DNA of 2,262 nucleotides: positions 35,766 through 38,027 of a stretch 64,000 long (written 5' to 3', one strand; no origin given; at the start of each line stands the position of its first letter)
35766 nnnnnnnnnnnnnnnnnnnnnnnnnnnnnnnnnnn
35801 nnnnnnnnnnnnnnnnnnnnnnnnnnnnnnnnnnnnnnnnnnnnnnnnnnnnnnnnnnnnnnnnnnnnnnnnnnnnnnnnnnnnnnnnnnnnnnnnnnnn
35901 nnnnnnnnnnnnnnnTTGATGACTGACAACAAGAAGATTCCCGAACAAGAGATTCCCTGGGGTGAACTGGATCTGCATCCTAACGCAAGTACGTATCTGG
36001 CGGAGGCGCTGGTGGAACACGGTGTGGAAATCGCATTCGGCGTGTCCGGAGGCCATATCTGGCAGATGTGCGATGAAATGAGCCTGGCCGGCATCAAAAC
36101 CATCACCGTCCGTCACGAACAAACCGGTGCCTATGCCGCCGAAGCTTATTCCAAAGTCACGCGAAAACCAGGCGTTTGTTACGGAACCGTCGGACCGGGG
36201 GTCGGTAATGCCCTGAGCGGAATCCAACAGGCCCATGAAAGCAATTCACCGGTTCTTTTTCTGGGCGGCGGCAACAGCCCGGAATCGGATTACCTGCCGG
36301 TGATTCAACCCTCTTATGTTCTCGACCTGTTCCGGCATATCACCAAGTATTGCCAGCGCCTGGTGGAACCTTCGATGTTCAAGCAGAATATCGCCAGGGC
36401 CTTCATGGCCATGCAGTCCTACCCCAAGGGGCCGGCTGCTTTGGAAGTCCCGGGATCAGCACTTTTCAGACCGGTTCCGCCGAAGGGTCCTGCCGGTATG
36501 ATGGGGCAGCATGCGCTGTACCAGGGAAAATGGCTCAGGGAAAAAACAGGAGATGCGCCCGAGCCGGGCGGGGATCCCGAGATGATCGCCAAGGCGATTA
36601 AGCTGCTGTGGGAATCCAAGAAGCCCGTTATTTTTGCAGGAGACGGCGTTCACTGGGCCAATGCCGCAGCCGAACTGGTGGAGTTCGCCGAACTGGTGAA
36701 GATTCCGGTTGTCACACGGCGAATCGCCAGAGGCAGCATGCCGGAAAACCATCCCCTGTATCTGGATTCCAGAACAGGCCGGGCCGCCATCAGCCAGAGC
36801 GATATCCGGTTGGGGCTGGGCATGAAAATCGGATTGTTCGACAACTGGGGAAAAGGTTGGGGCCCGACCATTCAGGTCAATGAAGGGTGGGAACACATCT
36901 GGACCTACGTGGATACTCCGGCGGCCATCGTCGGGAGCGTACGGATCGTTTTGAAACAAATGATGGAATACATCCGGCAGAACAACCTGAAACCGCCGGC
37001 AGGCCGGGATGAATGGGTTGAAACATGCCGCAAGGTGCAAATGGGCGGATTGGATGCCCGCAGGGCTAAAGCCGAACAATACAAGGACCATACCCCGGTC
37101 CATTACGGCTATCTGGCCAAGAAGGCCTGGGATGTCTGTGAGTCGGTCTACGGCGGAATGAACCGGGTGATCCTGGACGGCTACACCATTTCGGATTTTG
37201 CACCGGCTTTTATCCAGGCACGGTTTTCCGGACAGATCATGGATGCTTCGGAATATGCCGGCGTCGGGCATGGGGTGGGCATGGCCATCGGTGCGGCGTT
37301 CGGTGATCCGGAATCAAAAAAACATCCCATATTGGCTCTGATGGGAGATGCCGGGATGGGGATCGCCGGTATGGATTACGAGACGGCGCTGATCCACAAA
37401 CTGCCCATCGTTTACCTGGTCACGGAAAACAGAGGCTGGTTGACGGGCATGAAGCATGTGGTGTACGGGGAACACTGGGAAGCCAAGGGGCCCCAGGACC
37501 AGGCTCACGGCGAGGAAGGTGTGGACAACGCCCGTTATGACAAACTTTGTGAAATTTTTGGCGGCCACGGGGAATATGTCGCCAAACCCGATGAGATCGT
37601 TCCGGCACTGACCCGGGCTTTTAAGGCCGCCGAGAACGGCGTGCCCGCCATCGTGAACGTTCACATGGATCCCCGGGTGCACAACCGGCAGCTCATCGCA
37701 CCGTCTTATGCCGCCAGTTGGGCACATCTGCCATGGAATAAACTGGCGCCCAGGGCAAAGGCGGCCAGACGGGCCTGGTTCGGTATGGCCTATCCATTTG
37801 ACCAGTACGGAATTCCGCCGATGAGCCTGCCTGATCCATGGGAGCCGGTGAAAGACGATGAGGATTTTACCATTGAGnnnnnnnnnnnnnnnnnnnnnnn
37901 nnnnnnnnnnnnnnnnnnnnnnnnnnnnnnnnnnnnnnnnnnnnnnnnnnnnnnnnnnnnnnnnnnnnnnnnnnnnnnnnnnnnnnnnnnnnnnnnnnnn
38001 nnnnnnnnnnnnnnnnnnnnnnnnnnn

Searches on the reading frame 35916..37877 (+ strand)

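Call 11: search_protein_families(library=pfam, proteins=[window:35916-37877:+], max_evalue=0.001)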
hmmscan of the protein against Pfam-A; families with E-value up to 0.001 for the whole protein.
window:35916-37877:+ (654 aa): 3 families
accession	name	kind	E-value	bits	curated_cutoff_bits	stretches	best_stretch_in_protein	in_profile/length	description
PF02776.23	TPP_enzyme_N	-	1.3e-31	109.3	26.8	1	23-121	2-101/119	Thiamine pyrophosphate enzyme, N-terminal TPP binding domain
PF00205.28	TPP_enzyme_M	-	1.2e-21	77.3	30.4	1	224-348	1-136/137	Thiamine pyrophosphate enzyme, central domain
PF02775.26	TPP_enzyme_C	-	8.9e-18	65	21.9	1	434-582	14-151/151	Thiamine pyrophosphate enzyme, C-terminal TPP binding domain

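Call 61: search_protein_families(library=ncbifam, proteins=[window:35916-37877:+], max_evalue=1e-10)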
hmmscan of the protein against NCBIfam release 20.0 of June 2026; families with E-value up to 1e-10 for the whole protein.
window:35916-37877:+ (654 aa): 49 families (the best 25 are shown)
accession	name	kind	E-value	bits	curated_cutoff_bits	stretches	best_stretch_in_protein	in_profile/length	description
NF004516.0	PRK05858.1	equivalog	2.4e-82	277.2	587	1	24-588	13-539/548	acetolactate synthase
NF004807.0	PRK06154.1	equivalog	4.6e-61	207.2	607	1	19-582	17-552/565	thiamine pyrophosphate-requiring protein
NF006721.0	PRK09259.1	equivalog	7e-54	183.4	557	1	25-587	18-553/574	oxalyl-CoA decarboxylase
NF004919.0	PRK06276.1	equivalog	3.8e-53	180.7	866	1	28-587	7-541/582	acetolactate synthase large subunit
NF006122.0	PRK08266.1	subfamily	7.1e-53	179.9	571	1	26-366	8-337/543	hypothetical protein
TIGR00118.1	acolac_lg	equivalog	9.2e-53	179.5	538.35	1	25-591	4-541/557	biosynthetic-type acetolactate synthase large subunit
NF058623.1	HdaclCoAlyACT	equivalog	1.6e-51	175.6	600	1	24-584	12-540/575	2-hydroxyacyl-CoA lyase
TIGR03254.1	oxalate_oxc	equivalog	3.6e-49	167.9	739.4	1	28-587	9-540/554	oxalyl-CoA decarboxylase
NF005713.0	PRK07525.1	subfamily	7.8e-49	166.5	620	1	27-585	11-563/592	sulfoacetaldehyde acetyltransferase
TIGR03457.1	sulphoacet_xsc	equivalog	4.8e-47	160.6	676.4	1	27-309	7-277/579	sulfoacetaldehyde acetyltransferase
NF006203.0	PRK08327.1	equivalog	1.6e-45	155.7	456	1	22-585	9-569/571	thiamine pyrophosphate-requiring protein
NF004710.0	PRK06048.1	equivalog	3.2e-45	154.6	976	1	25-588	11-541/561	acetolactate synthase large subunit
NF006187.0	PRK08322.1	equivalog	7e-45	153.5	509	1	23-591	3-535/548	acetolactate synthase large subunit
NF005712.0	PRK07524.1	subfamily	1.3e-43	149.3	500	1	26-509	7-466/536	5-guanidino-2-oxopentanoate decarboxylase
NF005039.0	PRK06456.1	equivalog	5.2e-41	140.8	868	1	25-585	5-545/572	acetolactate synthase large subunit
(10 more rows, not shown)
